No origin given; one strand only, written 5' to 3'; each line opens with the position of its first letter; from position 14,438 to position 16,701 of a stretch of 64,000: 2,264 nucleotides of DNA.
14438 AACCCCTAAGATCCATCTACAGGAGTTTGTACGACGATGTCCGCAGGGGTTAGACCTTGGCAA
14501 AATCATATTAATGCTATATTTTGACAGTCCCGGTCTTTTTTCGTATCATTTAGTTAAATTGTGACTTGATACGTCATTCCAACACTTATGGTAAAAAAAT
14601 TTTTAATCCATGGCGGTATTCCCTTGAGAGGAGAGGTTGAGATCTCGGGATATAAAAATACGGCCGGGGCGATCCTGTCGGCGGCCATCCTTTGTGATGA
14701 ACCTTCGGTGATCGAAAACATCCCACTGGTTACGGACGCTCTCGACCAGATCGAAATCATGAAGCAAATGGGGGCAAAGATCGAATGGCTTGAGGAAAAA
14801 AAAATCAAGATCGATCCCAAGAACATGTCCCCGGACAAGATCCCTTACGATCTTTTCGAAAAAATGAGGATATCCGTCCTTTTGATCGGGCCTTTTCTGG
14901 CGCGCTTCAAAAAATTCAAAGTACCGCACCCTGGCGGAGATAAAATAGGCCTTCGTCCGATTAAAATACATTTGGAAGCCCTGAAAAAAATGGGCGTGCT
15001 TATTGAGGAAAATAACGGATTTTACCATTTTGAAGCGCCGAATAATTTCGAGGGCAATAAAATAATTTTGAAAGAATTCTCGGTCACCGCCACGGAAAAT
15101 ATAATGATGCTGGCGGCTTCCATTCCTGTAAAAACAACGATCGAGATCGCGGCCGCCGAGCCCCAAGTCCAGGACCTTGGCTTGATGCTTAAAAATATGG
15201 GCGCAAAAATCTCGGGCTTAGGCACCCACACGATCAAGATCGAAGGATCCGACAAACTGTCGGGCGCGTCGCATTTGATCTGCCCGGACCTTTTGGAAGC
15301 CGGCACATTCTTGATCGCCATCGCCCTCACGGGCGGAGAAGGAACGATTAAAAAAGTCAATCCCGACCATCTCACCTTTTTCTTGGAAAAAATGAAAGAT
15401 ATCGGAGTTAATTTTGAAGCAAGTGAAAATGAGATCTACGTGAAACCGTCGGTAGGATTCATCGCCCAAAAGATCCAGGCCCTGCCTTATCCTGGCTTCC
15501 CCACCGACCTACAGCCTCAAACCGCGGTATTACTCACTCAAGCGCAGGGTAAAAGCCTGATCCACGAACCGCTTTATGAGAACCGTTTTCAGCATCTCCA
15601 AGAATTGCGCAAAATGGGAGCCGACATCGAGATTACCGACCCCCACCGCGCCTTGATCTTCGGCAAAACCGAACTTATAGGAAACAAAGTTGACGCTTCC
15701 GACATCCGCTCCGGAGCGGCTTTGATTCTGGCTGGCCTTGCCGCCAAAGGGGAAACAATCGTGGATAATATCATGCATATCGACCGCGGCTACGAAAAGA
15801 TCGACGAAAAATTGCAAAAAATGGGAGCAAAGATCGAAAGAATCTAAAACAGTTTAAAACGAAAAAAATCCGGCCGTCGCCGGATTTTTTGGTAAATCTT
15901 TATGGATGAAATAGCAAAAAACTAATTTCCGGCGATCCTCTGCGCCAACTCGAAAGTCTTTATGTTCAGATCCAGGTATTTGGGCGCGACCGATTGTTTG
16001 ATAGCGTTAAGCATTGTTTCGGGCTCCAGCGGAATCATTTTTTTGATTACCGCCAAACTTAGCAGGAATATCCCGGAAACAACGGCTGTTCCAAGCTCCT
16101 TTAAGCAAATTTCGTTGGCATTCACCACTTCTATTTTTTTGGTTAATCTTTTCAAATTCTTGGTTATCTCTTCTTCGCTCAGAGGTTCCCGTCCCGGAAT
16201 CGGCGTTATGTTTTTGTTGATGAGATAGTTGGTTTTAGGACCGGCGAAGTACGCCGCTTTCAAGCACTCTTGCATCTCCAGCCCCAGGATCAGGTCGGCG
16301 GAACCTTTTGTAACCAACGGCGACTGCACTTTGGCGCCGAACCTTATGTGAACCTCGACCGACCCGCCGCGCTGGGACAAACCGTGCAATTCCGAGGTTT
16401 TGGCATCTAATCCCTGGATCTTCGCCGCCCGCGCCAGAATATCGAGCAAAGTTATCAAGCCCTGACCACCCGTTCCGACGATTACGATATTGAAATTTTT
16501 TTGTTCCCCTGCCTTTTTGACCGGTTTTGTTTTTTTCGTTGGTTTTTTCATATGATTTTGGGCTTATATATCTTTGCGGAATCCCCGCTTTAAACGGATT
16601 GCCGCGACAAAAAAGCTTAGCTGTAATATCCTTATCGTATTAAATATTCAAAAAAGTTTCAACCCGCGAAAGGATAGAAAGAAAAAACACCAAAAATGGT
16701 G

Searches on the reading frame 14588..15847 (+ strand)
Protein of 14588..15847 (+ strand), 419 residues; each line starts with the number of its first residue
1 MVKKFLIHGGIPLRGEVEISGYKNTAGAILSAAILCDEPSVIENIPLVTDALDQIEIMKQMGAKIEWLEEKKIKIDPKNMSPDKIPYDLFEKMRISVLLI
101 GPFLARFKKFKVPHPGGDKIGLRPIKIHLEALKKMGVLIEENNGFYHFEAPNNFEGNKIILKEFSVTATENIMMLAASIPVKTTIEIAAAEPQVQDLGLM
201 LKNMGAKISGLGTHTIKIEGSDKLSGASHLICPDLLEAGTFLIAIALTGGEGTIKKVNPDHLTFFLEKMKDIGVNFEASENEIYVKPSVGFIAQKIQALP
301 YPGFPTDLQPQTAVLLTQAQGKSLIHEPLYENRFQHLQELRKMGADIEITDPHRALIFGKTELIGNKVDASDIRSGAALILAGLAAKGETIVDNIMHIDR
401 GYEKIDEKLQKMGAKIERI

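Call 70: search_protein_families(library=pfam, proteins=[window:14588-15847:+], max_evalue=0.001)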
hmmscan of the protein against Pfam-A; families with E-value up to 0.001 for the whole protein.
window:14588-15847:+ (419 aa): 1 family
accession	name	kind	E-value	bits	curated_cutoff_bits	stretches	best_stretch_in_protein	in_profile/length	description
PF00275.25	EPSP_synthase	-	6.5e-81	272.6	22.8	1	9-409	3-417/417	EPSP synthase (3-phosphoshikimate 1-carboxyvinyltransferase)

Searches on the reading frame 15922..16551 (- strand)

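Call 70: search_protein_families(library=pfam, proteins=[window:15922-16551:-], max_evalue=0.001)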
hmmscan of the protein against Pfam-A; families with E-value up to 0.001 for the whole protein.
window:15922-16551:- (209 aa): 1 family
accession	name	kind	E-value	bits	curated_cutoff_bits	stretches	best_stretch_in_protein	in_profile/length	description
PF01558.24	POR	-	3.5e-24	86.3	27.4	1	28-203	1-171/173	Pyruvate ferredoxin/flavodoxin oxidoreductase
